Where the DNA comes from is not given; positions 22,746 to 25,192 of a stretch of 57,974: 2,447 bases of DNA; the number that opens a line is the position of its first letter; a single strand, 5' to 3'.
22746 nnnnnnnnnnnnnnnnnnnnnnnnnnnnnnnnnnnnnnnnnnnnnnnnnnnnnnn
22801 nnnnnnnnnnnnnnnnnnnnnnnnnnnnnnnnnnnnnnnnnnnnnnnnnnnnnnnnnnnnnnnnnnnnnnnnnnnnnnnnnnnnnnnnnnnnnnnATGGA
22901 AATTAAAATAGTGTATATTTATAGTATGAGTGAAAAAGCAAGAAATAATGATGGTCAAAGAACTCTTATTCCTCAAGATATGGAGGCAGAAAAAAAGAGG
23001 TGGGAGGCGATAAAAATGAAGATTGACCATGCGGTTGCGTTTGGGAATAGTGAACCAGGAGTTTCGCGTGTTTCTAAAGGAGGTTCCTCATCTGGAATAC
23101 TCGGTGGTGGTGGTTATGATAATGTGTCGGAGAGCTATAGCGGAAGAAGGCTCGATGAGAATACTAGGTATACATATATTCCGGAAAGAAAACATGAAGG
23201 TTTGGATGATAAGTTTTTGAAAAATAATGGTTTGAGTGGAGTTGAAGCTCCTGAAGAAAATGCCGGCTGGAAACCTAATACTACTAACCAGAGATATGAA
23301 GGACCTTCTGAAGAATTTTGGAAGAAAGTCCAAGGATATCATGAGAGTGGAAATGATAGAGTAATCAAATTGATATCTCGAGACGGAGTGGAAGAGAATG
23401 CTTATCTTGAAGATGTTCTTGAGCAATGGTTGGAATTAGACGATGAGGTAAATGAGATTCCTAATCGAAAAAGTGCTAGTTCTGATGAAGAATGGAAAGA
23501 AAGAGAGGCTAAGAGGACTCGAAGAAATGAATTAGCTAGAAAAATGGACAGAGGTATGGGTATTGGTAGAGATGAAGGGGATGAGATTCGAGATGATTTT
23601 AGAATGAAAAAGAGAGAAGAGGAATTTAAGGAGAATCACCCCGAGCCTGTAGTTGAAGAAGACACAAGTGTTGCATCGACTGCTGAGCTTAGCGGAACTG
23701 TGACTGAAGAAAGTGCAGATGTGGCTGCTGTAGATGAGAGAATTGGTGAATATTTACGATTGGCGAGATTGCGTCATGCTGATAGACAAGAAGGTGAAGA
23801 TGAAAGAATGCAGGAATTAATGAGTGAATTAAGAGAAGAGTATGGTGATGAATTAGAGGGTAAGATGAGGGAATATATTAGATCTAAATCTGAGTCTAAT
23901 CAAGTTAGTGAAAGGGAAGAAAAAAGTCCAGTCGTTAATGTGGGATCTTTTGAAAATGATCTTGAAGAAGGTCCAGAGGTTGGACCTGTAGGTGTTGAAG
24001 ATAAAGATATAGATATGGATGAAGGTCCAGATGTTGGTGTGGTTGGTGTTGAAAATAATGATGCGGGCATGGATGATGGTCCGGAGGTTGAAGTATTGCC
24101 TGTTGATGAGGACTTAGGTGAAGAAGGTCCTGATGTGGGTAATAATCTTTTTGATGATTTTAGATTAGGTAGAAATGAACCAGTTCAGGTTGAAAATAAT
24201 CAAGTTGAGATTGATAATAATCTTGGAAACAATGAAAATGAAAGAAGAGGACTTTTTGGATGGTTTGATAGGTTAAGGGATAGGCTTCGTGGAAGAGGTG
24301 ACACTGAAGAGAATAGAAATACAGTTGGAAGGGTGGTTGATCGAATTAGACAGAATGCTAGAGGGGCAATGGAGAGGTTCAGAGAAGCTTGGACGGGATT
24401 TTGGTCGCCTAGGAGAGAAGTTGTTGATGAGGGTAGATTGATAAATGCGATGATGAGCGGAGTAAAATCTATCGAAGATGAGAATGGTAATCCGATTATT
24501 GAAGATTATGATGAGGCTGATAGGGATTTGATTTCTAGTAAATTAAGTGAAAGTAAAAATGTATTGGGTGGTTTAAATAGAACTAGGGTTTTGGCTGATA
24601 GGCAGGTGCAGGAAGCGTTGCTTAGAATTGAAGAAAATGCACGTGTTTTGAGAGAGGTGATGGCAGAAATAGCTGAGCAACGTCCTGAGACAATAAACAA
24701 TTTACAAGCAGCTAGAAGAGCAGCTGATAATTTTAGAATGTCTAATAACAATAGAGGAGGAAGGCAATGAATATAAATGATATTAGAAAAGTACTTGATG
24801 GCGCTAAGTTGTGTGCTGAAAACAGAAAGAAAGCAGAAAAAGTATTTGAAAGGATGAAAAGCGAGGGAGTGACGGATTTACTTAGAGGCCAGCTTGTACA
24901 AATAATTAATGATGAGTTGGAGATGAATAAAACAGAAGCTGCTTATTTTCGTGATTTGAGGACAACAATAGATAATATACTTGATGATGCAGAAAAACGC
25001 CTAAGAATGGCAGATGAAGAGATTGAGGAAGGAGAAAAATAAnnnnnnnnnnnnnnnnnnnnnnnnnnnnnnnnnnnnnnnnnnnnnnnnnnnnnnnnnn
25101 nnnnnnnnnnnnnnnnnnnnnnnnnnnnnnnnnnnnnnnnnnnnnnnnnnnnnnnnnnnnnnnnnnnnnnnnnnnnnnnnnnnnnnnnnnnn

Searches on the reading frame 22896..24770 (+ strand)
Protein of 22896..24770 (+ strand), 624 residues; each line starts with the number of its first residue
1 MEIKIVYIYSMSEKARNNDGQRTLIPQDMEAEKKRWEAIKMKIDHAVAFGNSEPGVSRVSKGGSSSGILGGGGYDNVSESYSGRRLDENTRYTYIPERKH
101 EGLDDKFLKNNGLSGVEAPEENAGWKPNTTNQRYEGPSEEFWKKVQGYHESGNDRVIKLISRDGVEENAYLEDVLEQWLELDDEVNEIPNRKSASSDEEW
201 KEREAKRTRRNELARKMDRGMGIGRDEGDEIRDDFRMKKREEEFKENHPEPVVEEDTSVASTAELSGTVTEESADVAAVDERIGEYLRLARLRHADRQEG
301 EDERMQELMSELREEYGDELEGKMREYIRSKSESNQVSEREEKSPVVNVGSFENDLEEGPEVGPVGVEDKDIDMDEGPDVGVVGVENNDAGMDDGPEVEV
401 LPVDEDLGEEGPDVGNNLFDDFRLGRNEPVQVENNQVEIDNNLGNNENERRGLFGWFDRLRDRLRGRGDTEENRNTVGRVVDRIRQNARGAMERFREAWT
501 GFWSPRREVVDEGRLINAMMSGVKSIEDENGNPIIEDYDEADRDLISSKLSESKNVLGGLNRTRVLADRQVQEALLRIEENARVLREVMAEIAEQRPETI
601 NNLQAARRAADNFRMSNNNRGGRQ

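Call 5: search_protein_families(library=pfam, proteins=[window:22896-24770:+], max_evalue=0.001)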
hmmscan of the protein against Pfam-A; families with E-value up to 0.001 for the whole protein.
window:22896-24770:+ (624 aa): 0 families

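Call 21: search_protein_families(library=pfam, proteins=[window:22896-24770:+], max_evalue=10)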
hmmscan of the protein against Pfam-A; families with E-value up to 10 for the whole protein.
window:22896-24770:+ (624 aa): 1 family
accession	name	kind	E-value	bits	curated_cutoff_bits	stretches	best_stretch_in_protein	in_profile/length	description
PF19493.4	Trypco1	-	0.12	13.5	24.6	1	463-498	24-59/98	Trypsin-co-occurring domain 1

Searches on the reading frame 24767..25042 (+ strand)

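Call 21: search_protein_families(library=pfam, proteins=[window:24767-25042:+], max_evalue=10)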
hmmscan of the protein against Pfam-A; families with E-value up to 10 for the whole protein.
window:24767-25042:+ (91 aa): 8 families
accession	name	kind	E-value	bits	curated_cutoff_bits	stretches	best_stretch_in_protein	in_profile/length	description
PF13812.12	PPR_3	-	0.0091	16.5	25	1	2-36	14-47/63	Pentatricopeptide repeat domain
PF24999.1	LAMB4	-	0.03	14.6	27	1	61-77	34-50/66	Laminin subunit beta-4-like domain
PF22737.1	NNH6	-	0.052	14.1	27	1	8-82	7-80/114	NACHT N-terminal Helical domain 6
PF01535.26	PPR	-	0.07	13.8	25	1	21-35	17-31/31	PPR repeat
PF25026.1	Asd-4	-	0.1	13.2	29.1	1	35-90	23-77/80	Asd-4-like domain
PF08926.16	DUF1908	-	0.14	11.6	27.5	1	27-82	157-211/281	Domain of unknown function (DUF1908)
PF00521.26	DNA_topoisoIV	-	0.17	11.2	31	1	3-86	348-431/432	DNA gyrase/topoisomerase IV, subunit A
PF19771.4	DUF6257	-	0.37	11.1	26.2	1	57-82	33-58/61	Family of unknown function (DUF6257)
